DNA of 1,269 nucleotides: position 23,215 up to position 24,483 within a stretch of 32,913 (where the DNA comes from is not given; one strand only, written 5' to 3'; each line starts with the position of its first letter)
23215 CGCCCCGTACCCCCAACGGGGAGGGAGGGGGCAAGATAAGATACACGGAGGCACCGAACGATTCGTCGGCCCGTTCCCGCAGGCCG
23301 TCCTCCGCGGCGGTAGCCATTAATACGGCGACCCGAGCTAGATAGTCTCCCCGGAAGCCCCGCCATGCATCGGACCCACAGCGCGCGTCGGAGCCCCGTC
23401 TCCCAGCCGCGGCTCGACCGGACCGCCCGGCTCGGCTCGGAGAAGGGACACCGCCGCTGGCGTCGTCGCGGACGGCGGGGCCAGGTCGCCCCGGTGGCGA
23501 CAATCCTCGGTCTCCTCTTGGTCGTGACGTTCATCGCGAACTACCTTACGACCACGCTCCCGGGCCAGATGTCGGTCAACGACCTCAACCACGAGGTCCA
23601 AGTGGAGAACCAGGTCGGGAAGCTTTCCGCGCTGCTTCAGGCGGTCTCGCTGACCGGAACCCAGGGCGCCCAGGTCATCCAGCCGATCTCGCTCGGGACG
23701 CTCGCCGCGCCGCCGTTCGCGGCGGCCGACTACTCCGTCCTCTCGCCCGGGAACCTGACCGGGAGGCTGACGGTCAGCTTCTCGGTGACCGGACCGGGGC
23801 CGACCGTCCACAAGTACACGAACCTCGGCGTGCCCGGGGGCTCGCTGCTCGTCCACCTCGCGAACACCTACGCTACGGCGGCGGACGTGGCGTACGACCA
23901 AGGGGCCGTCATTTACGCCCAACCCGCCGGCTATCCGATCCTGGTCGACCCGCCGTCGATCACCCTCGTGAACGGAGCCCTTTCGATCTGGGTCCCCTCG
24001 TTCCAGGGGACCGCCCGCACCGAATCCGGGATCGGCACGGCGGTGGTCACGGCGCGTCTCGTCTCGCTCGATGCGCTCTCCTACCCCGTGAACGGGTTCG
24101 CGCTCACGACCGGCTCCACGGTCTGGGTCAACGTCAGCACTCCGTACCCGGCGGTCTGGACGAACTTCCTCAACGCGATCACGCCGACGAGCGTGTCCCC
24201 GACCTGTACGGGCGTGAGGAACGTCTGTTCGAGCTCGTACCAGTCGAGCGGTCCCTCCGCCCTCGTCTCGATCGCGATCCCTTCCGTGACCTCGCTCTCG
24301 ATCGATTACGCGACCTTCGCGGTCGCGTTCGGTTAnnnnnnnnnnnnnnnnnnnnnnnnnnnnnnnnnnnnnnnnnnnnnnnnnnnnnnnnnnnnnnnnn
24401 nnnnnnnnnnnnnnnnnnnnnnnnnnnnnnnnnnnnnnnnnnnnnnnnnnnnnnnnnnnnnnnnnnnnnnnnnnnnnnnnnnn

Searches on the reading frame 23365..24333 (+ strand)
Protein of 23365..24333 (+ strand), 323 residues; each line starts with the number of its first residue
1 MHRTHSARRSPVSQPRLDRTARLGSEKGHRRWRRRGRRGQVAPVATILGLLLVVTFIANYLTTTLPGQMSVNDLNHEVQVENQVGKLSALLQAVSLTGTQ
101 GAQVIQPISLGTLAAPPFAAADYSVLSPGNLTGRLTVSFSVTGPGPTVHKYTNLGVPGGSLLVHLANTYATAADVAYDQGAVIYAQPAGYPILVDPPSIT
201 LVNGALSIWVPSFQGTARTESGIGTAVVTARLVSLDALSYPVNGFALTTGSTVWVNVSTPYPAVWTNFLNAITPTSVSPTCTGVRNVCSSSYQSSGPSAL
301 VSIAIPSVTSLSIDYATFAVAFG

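Call 9: search_protein_families(library=pfam, proteins=[window:23365-24333:+], max_evalue=0.01)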
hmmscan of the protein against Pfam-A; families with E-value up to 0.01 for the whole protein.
window:23365-24333:+ (323 aa): 1 family
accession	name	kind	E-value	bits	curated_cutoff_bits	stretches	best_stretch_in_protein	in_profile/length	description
PF23960.2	DUF7289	-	1.7e-06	28.2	27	1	171-274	108-203/238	Family of unknown function (DUF7289)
